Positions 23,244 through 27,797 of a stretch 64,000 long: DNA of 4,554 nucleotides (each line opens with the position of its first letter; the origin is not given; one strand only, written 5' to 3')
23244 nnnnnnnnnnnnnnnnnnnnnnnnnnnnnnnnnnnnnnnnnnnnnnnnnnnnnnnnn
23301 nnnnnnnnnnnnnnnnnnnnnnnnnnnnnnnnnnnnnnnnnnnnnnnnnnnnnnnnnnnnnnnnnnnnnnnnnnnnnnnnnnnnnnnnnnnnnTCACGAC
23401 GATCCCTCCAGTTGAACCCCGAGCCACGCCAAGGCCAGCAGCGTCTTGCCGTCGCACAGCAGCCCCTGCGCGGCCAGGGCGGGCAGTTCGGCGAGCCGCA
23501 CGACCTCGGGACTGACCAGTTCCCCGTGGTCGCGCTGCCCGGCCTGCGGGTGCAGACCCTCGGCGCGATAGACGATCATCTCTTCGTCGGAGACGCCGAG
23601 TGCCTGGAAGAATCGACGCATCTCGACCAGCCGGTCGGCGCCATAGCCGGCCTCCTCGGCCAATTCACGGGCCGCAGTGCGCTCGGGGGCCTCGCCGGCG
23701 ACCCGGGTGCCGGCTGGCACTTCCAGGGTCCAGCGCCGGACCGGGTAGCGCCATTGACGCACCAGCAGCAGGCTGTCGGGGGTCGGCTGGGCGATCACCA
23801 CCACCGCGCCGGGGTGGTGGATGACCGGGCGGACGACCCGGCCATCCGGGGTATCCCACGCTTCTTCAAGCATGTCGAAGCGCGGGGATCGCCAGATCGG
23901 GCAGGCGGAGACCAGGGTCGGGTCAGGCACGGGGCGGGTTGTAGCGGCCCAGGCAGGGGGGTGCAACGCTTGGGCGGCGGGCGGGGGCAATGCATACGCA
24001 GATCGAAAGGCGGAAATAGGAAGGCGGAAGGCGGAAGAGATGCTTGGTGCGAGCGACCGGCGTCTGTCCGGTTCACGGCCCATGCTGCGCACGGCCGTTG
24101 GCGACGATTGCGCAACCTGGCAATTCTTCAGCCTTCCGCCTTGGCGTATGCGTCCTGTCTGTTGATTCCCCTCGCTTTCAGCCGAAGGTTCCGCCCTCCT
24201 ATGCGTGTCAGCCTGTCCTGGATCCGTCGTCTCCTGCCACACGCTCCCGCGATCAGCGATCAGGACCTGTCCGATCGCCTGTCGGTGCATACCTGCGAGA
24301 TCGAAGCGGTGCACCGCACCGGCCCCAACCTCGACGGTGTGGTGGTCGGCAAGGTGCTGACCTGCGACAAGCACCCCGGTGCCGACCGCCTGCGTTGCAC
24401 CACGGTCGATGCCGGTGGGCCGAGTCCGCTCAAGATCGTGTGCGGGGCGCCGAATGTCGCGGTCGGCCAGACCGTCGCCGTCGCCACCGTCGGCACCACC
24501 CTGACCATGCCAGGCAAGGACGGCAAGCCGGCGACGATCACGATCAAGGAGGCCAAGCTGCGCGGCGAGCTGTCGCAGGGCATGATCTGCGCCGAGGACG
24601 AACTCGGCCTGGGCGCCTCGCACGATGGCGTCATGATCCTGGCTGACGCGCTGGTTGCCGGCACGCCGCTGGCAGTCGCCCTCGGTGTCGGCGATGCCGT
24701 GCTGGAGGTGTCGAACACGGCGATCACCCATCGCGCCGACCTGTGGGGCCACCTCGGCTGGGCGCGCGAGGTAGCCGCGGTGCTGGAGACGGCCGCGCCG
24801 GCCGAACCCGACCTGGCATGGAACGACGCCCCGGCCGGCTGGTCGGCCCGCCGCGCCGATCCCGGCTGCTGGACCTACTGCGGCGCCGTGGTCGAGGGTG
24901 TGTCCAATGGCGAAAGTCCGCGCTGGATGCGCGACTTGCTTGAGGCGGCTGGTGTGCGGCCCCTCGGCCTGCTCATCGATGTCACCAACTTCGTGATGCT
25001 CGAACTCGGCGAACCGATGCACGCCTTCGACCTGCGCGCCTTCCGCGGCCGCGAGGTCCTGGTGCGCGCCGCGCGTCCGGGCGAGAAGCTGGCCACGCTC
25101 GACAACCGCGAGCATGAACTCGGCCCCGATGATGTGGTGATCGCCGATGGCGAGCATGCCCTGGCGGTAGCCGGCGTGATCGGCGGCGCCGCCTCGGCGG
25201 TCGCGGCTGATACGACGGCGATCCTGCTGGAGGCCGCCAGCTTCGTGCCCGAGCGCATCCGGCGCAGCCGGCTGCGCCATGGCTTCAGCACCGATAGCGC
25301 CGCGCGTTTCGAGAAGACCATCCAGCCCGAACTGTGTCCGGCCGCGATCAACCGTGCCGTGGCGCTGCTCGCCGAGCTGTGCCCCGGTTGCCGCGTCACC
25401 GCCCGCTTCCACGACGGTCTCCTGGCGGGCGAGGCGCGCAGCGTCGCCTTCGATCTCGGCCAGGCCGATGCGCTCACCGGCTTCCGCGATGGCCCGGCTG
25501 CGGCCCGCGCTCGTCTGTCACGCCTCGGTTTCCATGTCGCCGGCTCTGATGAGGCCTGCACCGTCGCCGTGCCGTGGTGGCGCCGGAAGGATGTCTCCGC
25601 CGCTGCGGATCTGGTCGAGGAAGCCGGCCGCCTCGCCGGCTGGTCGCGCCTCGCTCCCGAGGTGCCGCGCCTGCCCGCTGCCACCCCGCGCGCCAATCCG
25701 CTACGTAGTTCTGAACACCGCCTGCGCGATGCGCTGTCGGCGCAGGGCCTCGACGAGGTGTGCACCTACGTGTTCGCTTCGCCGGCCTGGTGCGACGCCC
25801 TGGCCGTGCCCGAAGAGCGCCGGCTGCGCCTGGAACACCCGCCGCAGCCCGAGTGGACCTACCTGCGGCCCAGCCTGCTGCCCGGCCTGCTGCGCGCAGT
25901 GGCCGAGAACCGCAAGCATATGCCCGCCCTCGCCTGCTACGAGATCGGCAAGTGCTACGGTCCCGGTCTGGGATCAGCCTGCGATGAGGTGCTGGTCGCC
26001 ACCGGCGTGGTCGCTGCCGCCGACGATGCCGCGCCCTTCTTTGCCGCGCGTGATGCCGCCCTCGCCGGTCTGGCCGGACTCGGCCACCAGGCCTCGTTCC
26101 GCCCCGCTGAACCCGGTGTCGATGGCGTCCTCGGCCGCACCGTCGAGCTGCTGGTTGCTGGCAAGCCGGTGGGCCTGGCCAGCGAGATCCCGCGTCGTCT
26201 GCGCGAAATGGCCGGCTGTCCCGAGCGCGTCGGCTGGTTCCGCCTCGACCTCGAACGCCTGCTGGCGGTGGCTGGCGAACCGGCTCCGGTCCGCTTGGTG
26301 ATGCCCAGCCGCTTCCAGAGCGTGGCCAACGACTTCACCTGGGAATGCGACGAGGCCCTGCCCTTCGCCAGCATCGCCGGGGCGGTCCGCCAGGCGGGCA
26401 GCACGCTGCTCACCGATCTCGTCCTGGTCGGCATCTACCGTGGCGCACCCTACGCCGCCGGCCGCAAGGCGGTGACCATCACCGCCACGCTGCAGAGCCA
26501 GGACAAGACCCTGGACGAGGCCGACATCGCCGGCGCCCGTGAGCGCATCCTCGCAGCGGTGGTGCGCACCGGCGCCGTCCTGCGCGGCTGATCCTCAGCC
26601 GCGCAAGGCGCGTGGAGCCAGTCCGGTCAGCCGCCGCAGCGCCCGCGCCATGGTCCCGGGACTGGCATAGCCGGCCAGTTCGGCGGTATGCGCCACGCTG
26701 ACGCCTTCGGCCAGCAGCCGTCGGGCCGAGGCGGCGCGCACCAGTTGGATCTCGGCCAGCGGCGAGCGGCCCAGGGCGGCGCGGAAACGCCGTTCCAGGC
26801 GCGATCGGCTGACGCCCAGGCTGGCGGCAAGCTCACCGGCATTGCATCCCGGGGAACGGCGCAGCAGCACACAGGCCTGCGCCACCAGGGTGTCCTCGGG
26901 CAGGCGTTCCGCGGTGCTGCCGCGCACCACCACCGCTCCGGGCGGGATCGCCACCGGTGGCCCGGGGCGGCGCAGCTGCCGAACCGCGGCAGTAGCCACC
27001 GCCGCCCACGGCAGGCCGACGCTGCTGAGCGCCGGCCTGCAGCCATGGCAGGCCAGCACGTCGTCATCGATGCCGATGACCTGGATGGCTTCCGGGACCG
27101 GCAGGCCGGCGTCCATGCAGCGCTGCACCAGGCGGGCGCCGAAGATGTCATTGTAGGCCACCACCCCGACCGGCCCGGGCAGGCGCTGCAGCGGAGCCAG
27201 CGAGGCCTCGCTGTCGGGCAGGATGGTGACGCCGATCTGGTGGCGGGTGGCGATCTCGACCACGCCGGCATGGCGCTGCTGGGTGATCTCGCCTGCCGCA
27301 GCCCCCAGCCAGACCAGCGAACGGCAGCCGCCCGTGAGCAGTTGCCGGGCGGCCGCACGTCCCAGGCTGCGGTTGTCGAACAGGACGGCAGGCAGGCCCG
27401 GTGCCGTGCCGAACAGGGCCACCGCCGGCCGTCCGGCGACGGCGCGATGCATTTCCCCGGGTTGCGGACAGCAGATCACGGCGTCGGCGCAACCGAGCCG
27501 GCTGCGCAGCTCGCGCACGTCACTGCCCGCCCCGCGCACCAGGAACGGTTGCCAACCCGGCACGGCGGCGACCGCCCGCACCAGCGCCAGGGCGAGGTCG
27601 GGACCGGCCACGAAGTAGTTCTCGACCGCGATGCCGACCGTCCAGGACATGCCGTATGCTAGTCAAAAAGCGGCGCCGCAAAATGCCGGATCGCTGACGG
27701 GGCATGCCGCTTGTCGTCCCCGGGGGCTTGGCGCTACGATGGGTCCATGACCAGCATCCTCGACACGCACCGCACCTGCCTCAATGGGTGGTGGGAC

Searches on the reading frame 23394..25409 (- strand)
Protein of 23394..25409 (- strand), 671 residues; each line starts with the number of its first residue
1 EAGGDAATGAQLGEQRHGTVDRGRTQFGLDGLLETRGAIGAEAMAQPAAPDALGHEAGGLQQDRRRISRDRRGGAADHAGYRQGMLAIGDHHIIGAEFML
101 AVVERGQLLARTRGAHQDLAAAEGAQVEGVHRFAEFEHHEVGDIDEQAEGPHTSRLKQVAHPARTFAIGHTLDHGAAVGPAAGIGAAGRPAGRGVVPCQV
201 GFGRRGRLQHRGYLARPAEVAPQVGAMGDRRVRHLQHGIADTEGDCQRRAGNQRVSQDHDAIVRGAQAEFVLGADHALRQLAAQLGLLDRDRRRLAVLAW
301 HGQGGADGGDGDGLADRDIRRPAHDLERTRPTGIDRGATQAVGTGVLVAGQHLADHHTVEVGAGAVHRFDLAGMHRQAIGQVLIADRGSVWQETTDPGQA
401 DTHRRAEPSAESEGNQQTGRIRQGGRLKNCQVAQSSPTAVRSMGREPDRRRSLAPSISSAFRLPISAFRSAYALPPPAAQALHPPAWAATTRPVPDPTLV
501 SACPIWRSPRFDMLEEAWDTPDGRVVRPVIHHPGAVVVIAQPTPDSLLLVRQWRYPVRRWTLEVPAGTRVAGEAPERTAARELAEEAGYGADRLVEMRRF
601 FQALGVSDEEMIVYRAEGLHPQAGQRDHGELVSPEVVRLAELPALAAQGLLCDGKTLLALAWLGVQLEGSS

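Call 62: search_protein_families(library=pfam, proteins=[window:23394-25409:-], max_evalue=0.001)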
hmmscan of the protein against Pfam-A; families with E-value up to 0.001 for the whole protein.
window:23394-25409:- (671 aa): 1 family
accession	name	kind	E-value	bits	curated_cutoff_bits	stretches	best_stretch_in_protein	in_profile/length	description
PF00293.34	NUDIX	-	5.1e-13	49.6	21.1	1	531-644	2-121/134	NUDIX domain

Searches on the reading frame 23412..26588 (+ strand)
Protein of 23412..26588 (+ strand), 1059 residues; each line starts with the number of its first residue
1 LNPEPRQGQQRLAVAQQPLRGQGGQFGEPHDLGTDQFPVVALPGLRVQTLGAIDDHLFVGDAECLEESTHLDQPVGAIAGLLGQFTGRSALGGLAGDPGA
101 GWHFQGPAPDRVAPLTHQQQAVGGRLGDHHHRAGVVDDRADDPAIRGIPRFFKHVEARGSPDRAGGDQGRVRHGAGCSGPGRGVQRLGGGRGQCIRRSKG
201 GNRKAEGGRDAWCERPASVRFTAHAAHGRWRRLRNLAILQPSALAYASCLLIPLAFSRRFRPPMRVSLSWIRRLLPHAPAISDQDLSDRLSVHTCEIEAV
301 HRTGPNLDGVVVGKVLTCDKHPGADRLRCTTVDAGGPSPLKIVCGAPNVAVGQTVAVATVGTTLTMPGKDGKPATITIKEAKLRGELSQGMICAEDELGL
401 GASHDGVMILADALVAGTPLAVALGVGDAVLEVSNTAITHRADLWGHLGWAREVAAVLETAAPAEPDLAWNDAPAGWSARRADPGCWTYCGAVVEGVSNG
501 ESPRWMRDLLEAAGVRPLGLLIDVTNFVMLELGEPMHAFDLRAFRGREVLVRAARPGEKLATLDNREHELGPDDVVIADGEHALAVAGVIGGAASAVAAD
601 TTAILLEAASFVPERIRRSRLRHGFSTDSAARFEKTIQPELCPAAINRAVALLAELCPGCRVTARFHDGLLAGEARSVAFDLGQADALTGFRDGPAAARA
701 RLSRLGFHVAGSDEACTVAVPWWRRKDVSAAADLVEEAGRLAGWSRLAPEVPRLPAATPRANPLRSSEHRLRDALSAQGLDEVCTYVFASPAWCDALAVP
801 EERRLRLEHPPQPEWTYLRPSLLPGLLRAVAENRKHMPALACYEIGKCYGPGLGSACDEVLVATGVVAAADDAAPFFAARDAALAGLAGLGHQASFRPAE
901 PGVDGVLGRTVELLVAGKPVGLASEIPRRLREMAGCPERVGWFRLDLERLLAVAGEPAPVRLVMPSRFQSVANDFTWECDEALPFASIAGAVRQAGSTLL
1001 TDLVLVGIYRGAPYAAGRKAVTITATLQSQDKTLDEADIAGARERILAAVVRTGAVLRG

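Call 62: search_protein_families(library=pfam, proteins=[window:23412-26588:+], max_evalue=0.001)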
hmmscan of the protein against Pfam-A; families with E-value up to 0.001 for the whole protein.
window:23412-26588:+ (1059 aa): 5 families
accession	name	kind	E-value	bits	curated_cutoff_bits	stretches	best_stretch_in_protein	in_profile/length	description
PF03483.22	B3_4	-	3.8e-57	193.1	29.3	1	486-657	2-173/174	B3/4 domain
PF17759.6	tRNA_synthFbeta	-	5.1e-26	91.9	22.4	1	750-947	4-214/214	Phenylalanyl tRNA synthetase beta chain CLM domain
PF01588.26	tRNA_bind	-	3.2e-18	66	27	1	310-418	1-95/96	Putative tRNA binding domain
PF03147.19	FDX-ACB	-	1.6e-15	57.7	31.1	1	966-1058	1-94/94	Ferredoxin-fold anticodon binding domain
PF03484.21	B5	-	2e-09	38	28.6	1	679-743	2-66/67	tRNA synthetase B5 domain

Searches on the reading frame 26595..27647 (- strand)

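Call 62: search_protein_families(library=pfam, proteins=[window:26595-27647:-], max_evalue=0.001)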
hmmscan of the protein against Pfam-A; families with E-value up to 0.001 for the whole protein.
window:26595-27647:- (350 aa): 3 families
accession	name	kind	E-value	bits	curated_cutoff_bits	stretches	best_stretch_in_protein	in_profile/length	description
PF12833.13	HTH_18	-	2.3e-18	66.7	33.6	1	273-349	1-78/80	Helix-turn-helix domain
PF13377.12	Peripla_BP_3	-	1e-16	61.9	26.5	1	101-245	2-167/167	Periplasmic binding protein-like domain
PF00165.29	HTH_AraC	-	7.7e-10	39.1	26.6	1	272-301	13-42/42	Bacterial regulatory helix-turn-helix proteins, AraC family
